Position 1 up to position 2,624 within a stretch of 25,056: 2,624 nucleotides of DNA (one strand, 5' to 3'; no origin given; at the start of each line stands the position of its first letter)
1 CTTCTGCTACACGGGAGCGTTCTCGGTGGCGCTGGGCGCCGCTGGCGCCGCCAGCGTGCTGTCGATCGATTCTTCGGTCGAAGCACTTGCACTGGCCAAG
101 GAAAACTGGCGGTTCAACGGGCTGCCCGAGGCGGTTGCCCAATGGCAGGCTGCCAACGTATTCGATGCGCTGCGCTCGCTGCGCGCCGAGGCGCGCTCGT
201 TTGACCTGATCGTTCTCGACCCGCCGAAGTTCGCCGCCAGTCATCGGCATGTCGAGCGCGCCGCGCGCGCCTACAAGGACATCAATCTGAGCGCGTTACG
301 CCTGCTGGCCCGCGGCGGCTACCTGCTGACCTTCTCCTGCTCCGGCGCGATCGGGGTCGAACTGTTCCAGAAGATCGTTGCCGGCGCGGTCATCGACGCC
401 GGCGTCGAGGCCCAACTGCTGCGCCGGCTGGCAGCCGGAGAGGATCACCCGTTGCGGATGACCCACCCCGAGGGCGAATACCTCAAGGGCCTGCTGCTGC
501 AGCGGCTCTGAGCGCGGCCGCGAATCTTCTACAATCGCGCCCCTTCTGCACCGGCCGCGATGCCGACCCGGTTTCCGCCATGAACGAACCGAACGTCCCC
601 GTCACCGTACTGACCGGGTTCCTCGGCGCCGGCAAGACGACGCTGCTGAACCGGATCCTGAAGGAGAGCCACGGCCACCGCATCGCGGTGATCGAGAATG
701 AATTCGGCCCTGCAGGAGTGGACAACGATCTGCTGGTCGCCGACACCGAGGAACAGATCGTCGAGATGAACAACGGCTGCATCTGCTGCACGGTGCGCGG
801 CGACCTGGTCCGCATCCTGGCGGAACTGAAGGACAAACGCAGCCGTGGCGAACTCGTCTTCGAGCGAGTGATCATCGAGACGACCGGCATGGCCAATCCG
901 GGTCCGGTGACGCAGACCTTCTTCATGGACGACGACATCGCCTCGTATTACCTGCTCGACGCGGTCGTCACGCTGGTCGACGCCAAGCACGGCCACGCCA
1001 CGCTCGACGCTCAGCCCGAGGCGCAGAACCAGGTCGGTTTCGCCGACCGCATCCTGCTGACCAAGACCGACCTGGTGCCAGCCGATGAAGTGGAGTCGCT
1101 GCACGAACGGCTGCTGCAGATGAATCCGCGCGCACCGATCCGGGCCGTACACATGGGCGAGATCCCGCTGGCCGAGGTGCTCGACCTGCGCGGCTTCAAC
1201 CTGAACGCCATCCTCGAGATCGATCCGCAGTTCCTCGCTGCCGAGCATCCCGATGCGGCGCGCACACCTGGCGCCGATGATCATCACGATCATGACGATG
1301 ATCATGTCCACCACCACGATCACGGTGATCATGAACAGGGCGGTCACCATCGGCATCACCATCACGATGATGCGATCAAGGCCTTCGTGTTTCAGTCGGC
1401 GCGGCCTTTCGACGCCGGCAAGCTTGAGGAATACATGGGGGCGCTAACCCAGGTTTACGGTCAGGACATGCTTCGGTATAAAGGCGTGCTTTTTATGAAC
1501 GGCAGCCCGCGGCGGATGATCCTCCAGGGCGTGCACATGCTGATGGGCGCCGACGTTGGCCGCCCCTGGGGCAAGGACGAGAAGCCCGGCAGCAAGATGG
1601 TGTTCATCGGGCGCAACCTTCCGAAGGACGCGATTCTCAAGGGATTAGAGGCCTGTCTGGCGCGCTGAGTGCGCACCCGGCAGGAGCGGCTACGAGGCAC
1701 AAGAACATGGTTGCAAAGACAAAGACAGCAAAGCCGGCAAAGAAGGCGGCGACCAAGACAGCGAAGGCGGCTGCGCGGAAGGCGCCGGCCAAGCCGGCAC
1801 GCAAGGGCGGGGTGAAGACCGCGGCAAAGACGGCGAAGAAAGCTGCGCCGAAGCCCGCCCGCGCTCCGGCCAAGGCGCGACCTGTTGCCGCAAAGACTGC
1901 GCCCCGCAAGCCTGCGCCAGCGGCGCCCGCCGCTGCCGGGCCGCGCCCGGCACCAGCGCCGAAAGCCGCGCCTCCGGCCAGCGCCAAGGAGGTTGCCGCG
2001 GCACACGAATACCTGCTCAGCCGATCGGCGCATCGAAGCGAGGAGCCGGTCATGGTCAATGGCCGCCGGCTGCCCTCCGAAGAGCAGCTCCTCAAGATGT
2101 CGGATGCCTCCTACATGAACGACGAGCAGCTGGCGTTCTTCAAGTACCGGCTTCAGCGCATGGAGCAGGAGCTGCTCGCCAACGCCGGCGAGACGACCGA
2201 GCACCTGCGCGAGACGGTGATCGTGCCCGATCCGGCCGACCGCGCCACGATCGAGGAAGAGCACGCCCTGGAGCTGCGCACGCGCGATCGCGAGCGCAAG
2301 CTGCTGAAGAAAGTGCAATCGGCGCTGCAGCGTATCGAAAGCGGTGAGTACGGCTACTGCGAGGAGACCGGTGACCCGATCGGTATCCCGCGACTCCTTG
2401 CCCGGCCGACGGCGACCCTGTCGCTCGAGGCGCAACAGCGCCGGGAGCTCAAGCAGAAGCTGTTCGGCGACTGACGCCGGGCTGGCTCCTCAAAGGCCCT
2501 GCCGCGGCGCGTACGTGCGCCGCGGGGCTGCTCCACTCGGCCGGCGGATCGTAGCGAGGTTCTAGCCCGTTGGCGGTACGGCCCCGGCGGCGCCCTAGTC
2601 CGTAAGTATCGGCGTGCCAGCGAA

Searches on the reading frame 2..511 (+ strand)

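Call 5: search_protein_families(library=pfam, proteins=[window:2-511:+], max_evalue=0.001)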
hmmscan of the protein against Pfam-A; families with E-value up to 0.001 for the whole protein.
window:2-511:+ (169 aa): 7 families
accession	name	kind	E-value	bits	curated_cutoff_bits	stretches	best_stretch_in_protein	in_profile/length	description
PF10672.15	Methyltrans_SAM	-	5.3e-11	42.7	27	1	1-121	131-247/286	S-adenosylmethionine-dependent methyltransferase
PF05175.20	MTS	-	3.5e-06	27.2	23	1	4-110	42-138/170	Methyltransferase small domain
PF13847.12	Methyltransf_31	-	7.2e-06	26.2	27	1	4-117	14-114/145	Methyltransferase domain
PF03602.21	Cons_hypoth95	-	1.1e-05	25.7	24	1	2-78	48-124/182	Conserved hypothetical protein 95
PF13649.12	Methyltransf_25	-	3.9e-05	24.7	27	1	2-72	6-70/97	Methyltransferase domain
PF09445.16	Methyltransf_15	-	8.7e-05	22.6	22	1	16-76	22-81/165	RNA cap guanine-N2 methyltransferase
PF08241.18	Methyltransf_11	-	0.00041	21.4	21.2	1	2-109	5-94/95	Methyltransferase domain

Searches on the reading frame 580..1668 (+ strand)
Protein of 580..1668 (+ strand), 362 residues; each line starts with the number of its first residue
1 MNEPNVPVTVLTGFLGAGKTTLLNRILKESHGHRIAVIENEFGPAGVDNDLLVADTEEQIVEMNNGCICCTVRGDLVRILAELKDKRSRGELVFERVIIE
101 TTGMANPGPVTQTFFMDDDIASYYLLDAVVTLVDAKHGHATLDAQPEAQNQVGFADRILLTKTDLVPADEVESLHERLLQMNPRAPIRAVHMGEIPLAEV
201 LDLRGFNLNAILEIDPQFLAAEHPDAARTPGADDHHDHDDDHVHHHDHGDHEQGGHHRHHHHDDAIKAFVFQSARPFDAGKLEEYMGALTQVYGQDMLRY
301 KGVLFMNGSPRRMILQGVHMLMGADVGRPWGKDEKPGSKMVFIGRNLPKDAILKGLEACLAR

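Call 5: search_protein_families(library=pfam, proteins=[window:580-1668:+], max_evalue=0.001)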
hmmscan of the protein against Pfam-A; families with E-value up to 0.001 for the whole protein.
window:580-1668:+ (362 aa): 2 families
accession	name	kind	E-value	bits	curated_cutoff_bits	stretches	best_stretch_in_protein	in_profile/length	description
PF02492.25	cobW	-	4.8e-55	186.3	20.7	1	7-187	1-178/180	CobW/HypB/UreG, nucleotide-binding domain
PF07683.19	CobW_C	-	8.4e-24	83.7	22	1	266-360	1-94/94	Cobalamin synthesis protein cobW C-terminal domain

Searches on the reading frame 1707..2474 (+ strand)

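Call 5: search_protein_families(library=pfam, proteins=[window:1707-2474:+], max_evalue=0.001)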
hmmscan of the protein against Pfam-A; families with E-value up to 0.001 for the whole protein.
window:1707-2474:+ (255 aa): 2 families
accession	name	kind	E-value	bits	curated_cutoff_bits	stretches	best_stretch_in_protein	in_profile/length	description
PF21157.2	DksA_N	-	9.1e-27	93.6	27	1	141-210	1-71/71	DnaK suppressor protein DksA, N-terminal domain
PF01258.23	zf-dskA_traR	-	2.1e-11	44.1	24.9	1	213-247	1-35/36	Prokaryotic dksA/traR C4-type zinc finger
